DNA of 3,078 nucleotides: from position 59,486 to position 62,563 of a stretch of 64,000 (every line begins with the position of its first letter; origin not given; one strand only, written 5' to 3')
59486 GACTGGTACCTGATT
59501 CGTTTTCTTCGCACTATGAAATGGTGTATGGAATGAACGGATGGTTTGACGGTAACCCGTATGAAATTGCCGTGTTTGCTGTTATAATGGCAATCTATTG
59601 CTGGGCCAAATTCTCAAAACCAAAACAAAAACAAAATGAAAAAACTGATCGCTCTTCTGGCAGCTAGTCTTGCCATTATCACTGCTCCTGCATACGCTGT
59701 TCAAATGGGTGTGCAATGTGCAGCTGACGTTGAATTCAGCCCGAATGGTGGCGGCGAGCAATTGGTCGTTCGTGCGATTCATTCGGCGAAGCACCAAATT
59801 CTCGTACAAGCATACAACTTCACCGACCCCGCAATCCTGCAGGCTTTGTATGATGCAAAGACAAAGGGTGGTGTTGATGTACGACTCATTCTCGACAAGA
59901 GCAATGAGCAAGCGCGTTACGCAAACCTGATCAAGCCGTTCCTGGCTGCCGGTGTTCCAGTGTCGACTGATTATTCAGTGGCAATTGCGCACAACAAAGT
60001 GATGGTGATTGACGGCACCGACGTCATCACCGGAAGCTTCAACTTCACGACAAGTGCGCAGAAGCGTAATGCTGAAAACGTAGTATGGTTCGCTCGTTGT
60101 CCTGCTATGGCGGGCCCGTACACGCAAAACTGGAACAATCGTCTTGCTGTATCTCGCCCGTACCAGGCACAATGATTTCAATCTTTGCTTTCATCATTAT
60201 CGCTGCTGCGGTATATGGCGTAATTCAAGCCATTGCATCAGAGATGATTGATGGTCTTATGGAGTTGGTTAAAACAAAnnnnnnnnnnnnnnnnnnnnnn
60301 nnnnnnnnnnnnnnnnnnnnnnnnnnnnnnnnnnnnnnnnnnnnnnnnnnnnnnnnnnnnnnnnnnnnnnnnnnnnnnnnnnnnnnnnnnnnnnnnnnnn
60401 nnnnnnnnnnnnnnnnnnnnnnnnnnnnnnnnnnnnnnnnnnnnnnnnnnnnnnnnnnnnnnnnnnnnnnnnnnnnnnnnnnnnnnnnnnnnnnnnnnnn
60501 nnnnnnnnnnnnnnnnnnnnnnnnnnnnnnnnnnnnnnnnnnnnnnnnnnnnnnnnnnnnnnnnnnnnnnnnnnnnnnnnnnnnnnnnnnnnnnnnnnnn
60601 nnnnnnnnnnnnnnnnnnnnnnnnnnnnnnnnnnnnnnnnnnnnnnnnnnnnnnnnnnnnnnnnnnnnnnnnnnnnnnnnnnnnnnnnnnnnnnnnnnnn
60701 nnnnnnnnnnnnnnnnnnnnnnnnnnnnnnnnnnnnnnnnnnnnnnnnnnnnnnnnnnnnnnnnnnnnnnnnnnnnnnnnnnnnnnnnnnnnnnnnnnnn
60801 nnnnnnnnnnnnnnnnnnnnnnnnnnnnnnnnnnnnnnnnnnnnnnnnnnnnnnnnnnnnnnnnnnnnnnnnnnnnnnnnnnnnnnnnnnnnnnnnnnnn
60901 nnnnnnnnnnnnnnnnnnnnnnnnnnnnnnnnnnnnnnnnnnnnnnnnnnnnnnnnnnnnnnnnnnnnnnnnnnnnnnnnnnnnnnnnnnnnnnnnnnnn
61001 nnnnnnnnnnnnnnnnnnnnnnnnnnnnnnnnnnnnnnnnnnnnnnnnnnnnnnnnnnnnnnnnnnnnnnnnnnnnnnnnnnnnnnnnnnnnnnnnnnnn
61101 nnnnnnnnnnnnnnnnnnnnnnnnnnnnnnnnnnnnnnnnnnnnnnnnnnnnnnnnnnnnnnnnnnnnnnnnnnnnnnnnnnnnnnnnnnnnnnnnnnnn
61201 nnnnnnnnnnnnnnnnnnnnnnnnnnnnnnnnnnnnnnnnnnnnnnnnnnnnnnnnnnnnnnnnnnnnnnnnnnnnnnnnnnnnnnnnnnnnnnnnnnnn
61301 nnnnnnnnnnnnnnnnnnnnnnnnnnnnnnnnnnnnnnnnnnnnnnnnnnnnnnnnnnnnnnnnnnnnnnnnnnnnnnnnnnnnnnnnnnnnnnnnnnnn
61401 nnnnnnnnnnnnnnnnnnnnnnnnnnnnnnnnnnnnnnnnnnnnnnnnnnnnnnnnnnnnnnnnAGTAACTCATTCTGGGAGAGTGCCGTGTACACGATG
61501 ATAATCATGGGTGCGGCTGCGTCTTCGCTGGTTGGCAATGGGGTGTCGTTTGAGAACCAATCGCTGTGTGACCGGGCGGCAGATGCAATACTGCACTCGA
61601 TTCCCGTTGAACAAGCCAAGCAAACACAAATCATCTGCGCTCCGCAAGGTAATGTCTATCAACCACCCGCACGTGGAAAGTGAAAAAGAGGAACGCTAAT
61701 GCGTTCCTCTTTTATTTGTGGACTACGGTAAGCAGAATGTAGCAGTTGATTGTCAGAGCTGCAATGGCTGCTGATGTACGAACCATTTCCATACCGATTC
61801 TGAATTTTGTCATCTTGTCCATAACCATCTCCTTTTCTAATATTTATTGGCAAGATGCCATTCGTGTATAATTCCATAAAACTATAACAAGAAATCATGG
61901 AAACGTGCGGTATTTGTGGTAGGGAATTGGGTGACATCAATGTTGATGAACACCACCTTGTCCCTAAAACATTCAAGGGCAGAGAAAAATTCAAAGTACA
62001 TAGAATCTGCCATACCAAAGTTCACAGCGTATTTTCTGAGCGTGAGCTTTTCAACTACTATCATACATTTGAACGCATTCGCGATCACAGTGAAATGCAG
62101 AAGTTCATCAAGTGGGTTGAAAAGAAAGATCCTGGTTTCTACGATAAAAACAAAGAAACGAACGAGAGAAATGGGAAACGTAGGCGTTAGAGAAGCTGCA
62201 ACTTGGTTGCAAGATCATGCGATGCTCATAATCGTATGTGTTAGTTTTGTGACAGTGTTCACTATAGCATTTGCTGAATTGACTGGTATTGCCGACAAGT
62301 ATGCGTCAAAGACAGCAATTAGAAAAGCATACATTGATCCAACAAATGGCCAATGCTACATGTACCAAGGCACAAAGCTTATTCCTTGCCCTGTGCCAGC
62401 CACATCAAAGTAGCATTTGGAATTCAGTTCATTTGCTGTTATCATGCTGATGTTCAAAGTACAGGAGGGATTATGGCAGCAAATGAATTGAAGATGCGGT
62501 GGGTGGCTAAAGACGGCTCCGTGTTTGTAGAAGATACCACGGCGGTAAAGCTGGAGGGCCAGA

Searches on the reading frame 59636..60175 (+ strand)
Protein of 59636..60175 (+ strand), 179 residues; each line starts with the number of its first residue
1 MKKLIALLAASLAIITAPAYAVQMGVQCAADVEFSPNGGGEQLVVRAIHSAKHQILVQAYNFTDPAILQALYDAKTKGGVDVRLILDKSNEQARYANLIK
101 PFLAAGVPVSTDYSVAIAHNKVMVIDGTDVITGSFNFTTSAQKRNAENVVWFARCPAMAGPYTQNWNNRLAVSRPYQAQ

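Call 83: find_encoding_contigs(protein=window:59636-60175:+, flank=10000, max_places=3)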
Protein window:59636-60175:+ (179 aa): 2 contigs read that carry it; 1 place shown.
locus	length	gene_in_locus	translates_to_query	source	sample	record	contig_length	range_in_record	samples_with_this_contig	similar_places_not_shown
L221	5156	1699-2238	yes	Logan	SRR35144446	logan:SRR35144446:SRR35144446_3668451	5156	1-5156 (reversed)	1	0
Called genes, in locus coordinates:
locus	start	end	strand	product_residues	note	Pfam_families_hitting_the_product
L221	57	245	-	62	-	-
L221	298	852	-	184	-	PF00583:Acetyltransf_1 (weak)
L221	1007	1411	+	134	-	-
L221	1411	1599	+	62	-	-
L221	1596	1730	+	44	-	-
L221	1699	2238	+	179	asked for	PF07894:SACK1 (faint), PF13091:PLDc_2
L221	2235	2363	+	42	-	-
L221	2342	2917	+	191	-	-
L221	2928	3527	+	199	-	-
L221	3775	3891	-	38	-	-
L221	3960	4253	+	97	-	-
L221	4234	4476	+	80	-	-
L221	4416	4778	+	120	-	-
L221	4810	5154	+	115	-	?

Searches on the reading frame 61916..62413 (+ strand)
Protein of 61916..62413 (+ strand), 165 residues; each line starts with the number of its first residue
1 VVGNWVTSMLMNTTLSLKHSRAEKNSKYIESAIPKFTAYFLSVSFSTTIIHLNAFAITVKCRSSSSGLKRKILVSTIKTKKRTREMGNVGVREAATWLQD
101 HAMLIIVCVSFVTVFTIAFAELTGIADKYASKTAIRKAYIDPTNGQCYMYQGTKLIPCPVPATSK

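Call 81: find_encoding_contigs(protein=window:61916-62413:+, flank=10000, max_places=3)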
Protein window:61916-62413:+ (165 aa): no gene with exactly this product is on record in the collection.
